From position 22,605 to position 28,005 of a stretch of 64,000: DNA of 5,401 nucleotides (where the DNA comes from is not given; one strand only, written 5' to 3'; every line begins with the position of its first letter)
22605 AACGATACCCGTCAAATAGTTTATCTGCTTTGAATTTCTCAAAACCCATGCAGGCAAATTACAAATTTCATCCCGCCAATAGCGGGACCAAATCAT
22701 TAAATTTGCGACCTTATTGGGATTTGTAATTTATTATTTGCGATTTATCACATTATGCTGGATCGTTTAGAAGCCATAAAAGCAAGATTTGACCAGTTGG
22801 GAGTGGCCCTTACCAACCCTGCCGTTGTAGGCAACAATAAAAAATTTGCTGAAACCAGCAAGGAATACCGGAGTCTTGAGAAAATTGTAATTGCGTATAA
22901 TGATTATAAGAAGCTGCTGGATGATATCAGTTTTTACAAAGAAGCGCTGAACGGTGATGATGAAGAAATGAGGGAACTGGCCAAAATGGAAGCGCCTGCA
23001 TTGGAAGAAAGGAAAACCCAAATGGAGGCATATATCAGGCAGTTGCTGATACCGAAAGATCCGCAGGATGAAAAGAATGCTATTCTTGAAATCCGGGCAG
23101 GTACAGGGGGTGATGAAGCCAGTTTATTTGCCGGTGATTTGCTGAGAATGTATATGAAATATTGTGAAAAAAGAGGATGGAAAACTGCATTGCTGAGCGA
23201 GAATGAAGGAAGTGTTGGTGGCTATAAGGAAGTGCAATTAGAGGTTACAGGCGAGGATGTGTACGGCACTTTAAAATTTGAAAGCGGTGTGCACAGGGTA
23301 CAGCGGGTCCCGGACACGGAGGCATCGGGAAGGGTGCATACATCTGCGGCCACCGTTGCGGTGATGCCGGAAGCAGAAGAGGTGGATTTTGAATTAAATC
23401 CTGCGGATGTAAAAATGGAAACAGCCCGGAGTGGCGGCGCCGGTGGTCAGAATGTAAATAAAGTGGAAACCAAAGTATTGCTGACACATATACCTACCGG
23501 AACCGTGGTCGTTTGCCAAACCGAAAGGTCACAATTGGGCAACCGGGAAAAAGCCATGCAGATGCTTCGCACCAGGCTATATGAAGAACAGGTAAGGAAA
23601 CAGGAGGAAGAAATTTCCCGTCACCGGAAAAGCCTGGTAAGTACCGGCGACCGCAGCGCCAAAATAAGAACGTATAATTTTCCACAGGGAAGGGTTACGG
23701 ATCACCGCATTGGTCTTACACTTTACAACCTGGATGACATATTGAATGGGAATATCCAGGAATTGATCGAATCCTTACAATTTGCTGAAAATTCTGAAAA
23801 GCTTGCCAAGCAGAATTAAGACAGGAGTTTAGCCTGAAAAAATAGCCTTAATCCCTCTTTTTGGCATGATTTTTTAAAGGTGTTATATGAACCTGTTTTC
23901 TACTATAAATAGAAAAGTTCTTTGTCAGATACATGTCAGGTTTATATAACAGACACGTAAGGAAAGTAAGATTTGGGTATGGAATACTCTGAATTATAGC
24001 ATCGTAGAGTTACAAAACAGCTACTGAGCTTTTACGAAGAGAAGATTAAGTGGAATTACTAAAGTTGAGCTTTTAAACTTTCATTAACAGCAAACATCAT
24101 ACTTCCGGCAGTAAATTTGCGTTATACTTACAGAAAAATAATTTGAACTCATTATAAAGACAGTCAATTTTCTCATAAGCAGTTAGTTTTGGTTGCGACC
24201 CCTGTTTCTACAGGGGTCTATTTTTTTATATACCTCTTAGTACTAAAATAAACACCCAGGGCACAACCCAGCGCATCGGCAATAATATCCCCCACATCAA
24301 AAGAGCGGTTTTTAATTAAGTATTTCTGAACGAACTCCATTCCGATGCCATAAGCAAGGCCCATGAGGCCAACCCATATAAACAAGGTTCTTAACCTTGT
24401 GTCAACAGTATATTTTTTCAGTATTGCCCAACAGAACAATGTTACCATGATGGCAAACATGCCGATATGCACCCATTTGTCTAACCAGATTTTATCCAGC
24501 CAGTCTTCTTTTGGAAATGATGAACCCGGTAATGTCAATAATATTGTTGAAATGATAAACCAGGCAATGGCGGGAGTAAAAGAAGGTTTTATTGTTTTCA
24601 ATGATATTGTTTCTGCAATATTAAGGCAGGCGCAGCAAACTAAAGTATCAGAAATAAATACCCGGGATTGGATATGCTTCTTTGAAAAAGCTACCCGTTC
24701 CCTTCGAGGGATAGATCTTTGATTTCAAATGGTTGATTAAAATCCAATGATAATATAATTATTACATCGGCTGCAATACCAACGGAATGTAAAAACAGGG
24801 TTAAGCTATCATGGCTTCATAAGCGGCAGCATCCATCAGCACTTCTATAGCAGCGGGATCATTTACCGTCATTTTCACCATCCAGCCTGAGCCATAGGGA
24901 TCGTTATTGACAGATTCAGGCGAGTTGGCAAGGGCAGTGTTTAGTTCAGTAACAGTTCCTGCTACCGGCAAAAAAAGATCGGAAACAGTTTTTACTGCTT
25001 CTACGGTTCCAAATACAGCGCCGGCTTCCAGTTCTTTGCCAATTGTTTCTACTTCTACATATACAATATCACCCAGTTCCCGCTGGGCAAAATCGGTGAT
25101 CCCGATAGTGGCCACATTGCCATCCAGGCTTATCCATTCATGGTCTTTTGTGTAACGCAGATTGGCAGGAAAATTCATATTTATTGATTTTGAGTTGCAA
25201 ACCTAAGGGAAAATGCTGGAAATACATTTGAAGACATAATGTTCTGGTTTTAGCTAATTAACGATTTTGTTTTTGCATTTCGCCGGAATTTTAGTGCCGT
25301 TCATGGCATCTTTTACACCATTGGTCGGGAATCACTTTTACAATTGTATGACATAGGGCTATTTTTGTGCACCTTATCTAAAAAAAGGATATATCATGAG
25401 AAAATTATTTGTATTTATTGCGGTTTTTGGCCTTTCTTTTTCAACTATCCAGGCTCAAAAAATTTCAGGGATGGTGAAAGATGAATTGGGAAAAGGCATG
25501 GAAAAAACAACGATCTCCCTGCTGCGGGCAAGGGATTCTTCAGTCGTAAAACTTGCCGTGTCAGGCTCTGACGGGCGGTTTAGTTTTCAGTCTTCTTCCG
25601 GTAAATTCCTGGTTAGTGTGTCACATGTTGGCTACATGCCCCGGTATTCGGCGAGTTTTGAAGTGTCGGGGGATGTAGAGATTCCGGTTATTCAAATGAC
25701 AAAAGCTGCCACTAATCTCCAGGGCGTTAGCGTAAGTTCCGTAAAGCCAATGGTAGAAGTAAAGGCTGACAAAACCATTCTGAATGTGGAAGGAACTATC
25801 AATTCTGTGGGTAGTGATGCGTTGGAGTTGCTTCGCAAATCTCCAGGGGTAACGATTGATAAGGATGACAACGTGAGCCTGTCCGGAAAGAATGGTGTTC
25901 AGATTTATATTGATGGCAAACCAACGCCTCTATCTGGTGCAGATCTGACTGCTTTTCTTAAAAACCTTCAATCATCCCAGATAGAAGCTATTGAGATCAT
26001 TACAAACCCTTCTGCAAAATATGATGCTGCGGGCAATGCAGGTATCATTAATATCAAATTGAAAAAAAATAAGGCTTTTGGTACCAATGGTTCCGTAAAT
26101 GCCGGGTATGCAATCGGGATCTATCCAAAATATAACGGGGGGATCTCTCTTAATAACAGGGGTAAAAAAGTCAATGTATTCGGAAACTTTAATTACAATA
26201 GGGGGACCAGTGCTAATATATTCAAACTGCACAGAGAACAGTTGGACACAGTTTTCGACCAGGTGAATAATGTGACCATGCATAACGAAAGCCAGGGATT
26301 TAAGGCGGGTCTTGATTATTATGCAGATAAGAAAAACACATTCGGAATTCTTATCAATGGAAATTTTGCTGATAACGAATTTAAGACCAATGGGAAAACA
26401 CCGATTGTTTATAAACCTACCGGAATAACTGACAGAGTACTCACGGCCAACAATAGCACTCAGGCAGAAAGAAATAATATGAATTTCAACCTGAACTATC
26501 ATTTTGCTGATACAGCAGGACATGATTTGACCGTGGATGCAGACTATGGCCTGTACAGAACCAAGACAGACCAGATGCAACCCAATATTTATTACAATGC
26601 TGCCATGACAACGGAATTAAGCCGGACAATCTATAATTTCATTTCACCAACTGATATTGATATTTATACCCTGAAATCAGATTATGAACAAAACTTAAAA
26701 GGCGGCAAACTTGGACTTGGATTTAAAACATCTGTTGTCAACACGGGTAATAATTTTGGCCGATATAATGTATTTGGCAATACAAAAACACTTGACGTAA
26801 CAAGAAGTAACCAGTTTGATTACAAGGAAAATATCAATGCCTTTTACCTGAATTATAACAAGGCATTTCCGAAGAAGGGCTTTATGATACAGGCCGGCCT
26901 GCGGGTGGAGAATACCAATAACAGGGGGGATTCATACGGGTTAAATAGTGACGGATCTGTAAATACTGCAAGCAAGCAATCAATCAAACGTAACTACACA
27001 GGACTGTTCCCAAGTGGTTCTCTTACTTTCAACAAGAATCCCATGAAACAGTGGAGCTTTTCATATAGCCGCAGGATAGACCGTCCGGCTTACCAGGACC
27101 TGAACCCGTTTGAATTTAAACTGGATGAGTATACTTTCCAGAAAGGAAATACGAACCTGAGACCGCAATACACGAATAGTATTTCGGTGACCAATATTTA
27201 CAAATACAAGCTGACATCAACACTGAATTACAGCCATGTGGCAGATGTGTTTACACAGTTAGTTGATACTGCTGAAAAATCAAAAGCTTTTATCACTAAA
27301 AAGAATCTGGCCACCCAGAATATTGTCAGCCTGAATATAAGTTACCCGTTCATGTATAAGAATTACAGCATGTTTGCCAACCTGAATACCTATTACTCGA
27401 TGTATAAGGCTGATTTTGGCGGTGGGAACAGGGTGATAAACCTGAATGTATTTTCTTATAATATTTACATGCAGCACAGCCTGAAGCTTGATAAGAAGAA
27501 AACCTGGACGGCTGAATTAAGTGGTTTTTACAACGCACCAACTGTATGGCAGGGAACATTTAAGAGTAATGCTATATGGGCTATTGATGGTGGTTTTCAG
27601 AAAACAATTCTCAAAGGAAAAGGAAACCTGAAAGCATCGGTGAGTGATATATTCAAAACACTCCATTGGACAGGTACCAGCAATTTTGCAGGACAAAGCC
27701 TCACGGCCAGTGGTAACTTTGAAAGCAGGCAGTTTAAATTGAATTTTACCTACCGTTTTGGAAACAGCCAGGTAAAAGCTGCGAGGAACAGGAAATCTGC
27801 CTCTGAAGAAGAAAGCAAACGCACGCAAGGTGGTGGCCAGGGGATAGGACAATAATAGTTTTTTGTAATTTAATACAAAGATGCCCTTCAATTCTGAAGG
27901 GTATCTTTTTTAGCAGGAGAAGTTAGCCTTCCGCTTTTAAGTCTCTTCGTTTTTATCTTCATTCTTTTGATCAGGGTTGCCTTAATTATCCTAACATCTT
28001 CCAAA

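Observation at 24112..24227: Candidate trans-encoded sRNA that masks the start codon of susC and possibly an MRK-start outer-membrane regulon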

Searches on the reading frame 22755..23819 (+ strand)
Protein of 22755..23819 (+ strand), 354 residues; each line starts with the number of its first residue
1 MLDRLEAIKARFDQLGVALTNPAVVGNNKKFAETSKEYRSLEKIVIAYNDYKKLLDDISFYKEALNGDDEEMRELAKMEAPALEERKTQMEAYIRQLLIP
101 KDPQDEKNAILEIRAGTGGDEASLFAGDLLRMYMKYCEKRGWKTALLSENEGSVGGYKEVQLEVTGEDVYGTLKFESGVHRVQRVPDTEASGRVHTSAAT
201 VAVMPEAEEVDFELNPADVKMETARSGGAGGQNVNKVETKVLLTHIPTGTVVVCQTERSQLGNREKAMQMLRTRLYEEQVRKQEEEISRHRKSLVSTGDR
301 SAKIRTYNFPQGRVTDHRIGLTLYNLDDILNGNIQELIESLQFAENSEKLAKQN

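Call 12: search_protein_families(library=pfam, proteins=[window:22755-23819:+])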
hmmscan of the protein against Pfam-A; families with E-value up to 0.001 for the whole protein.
window:22755-23819:+ (354 aa): 2 families
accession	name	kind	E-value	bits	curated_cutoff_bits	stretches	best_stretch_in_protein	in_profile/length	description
PF03462.23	PCRF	-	1.2e-72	244.3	24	1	8-201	1-194/194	PCRF domain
PF00472.26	RF-1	-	3.5e-40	137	35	1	209-318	2-116/116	RF-1 domain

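Call 13: find_related_loci(query=window:22755-23819:+, collection=genome_contigs, flank=3000)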
Query window:22755-23819:+ (354 aa) in genome_contigs; peptide patterns used: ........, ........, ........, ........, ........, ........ (x = any residue, [..] = any of these).
599 stretches matched a pattern (row limit reached: there are more); 595 encode a relative of the query (tblastn E <= 1e-3); the best 80 are kept; 80 distinct loci.
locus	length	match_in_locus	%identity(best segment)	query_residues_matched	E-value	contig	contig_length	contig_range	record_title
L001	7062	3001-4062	94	1-354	0e+0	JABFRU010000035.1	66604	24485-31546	MAG: Chitinophagaceae bacterium isolate S-RSF-IL-01 seq_36, whole genome shotgun sequence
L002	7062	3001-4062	93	1-354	0e+0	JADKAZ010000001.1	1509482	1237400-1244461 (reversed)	MAG: Chitinophagaceae bacterium isolate Mari_18-Q3-R65-66_MAXAC.024 tig00000253-10-15083070, whole genome shotgun sequen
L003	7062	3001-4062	92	1-354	0e+0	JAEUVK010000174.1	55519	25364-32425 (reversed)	MAG: Chitinophagaceae bacterium isolate new MAG-379 k141_3152954, whole genome shotgun sequence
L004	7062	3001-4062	92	1-354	0e+0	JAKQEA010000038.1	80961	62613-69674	MAG: Bacteroidota bacterium isolate USDE_maxbin.081 k141_1507310, whole genome shotgun sequence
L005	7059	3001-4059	92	1-353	0e+0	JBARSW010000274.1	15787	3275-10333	MAG: Chitinophagaceae bacterium isolate MFD13450_ilm_asm_bin84 k127_192450, whole genome shotgun sequence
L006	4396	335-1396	92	1-354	0e+0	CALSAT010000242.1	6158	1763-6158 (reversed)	MAG: Bacteroides fragilis isolate JJ-MO2A5-297-2-m2-bin122 genome assembly, contig: JJ-MO2A5-297-C755, whole genome shot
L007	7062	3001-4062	89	1-354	0e+0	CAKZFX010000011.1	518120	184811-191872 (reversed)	MAG TPA_asm: uncultured Chitinophagaceae bacterium isolate SRR6145080_bin.36_CONCOCT_v1.1_MAG genome assembly, contig: E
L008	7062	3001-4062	90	1-354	0e+0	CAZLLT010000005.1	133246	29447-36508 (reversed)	MAG TPA_asm: uncultured Chitinophaga sp. isolate SRP344714_co1_369 genome assembly, contig: NODE_296_length_133246_cov_8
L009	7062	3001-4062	90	1-354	0e+0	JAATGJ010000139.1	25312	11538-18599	MAG: Chitinophagales bacterium isolate bin_325 k141_10801829, whole genome shotgun sequence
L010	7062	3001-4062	88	1-354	0e+0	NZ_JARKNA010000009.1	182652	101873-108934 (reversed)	Terrimonas pollutisoli strain H1YJ31 spades_K_17_127_9, whole genome shotgun sequence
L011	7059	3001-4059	89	1-353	0e+0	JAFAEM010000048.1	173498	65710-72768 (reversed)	MAG: Bacteroidetes bacterium isolate OH_SBlB_129 k127_1470493, whole genome shotgun sequence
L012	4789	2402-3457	90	1-352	0e+0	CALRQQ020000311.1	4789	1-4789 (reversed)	MAG: Chitinophaga pinensis isolate JJ-KAD2B2-407-5-mx-bin587 genome assembly, contig: JJ-KAD2B2-407-C2725, whole genome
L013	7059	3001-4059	88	1-353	0e+0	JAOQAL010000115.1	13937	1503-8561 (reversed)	MAG: Chitinophagaceae bacterium isolate RYN_281 scaffold_4515498, whole genome shotgun sequence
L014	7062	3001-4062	88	1-354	0e+0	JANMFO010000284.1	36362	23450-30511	MAG: Chitinophagaceae bacterium isolate OTE_70b_metabat_173 OTE_70b_k141_1652066, whole genome shotgun sequence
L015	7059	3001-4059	89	1-353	0e+0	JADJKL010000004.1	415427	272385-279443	MAG: Chitinophagaceae bacterium isolate EsbE_18-Q3-R3-47_BATAC.289 tig00001700-10-4141900, whole genome shotgun sequence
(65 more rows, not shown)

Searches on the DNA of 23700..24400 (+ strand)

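Call 5: search_rna_families(source=window, start=23700, end=24400, threshold=evalue, max_evalue=10)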
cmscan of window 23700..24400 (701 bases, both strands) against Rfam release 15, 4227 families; matches with E-value up to 10: 2.
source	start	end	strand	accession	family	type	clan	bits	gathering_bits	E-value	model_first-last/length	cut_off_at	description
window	23727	23799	+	RF01177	snR67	Gene; snRNA; snoRNA; CD-box;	CL00053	22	55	0.042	1-83/83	no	Small nucleolar RNA snR67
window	24126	24187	-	RF00273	SNORD59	Gene; snRNA; snoRNA; CD-box;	CL00065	15.7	45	4.6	1-73/73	no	Small nucleolar RNA SNORD59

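Call 60: build_rna_model(alignment_id=A1, structure=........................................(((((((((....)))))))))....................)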
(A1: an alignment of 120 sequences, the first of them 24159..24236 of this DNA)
Model R1 built from alignment A1 (120 sequences, 82 columns); structure: as given.
model positions 78; base pairs 9; branch points 0; effective number of sequences 3.8; information 0.726 bits per position. Calibrated on 0.2 Mb of random sequence (short: E-values are rough).
structure used (alignment columns):
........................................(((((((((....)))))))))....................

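Call 61: search_with_rna_model(model_id=R1, source=window, filters=off, max_evalue=10, show_alignments=2)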
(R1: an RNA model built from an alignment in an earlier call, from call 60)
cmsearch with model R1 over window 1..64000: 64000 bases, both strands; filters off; matches with E-value up to 10: 27.
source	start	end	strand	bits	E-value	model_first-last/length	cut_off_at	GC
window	24159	24236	+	95.3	2.3e-20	1-78/78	no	0.38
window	14792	14844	+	32.6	8.7e-06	1-78/78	no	0.21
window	7020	7087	+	24.6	0.00064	1-78/78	no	0.37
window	42792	42867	+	15.4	0.087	1-78/78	no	0.2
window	9807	9844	-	13.2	0.28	39-76/78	no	0.37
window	31271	31318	-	11.5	0.69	1-78/78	no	0.31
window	27882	27911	+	11.3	0.77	39-68/78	no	0.37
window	25394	25413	-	10.8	1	1-78/78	no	0.2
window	52669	52716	-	10.1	1.4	1-78/78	no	0.29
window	35189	35264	-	9.7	1.8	1-78/78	no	0.38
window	29793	29866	-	9.6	1.9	16-78/78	no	0.5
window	58640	58692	+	9.3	2.2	1-78/78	no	0.26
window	50972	50996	+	8.8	3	1-78/78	no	0.44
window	9823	9855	+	8.7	3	39-71/78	no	0.36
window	29379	29447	-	8.5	3.4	1-78/78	no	0.35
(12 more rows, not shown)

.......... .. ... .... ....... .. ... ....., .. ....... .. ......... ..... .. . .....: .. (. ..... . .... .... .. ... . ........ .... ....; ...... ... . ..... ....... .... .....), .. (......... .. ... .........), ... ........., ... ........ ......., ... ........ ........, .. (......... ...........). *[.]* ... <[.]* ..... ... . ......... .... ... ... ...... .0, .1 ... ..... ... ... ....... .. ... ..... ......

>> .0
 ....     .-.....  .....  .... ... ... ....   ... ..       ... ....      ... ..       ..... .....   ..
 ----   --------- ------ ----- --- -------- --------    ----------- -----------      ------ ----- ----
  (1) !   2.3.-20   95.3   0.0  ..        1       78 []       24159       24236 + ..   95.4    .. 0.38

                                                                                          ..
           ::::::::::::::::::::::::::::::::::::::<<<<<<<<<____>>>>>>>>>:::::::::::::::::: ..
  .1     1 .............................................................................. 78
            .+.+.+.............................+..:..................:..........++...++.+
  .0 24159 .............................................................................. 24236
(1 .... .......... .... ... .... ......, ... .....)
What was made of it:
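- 24132..24227 (+): Predicted sRNA, about 92-104 nt. The 5' end is inferred: about 24132 if sigma-54, about 24124 if sigma-A. The 3' end lies in the U tract. Covariance model of the family scores 95.3 bits, E 2e-20, and finds a single copy in the window (call 61).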

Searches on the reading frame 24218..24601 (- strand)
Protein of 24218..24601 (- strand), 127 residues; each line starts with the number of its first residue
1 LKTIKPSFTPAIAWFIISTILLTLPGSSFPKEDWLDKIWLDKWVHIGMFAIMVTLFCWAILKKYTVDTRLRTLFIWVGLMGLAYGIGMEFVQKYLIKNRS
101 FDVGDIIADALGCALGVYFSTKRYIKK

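Call 12: search_protein_families(library=pfam, proteins=[window:24218-24601:-])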
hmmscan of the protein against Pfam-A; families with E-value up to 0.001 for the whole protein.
window:24218-24601:- (127 aa): 1 family
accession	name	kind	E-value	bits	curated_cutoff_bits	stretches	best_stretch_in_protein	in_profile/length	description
PF04892.17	VanZ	-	1.2e-08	36.1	30.1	1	40-119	56-121/126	VanZ like family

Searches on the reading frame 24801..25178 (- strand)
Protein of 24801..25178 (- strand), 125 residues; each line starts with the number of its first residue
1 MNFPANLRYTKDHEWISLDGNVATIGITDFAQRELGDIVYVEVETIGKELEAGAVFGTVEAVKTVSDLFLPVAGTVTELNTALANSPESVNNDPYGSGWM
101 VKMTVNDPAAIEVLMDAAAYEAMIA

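Call 12: search_protein_families(library=pfam, proteins=[window:24801-25178:-])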
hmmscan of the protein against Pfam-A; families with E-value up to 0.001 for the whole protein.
window:24801-25178:- (125 aa): 1 family
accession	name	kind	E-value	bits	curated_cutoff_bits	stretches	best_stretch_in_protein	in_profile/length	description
PF01597.25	GCV_H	-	1.4e-40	138.4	22.2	1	7-124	1-119/122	Glycine cleavage H-protein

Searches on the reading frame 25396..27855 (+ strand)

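Call 12: search_protein_families(library=pfam, proteins=[window:25396-27855:+])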
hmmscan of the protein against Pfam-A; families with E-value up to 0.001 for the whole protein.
window:25396-27855:+ (819 aa): 5 families
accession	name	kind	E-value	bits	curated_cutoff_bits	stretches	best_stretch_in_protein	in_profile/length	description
PF14905.12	OMP_b-brl_3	-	1.4e-88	298.2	27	1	371-786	3-408/408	Outer membrane protein beta-barrel family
PF00593.30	TonB_dep_Rec_b-barrel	-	6.6e-09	36.6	27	1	320-712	15-392/436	TonB dependent receptor-like, beta-barrel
PF13620.12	CarboxypepD_reg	-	2.6e-08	34.5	32.3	1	23-92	2-71/82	Carboxypeptidase regulatory-like domain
PF13715.12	CarbopepD_reg_2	-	0.00019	21.8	32.2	1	23-113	1-88/88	CarboxypepD_reg-like domain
PF08400.16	phage_tail_N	-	0.00053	20.4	26.6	0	22-89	4-76/134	Prophage tail fibre N-terminal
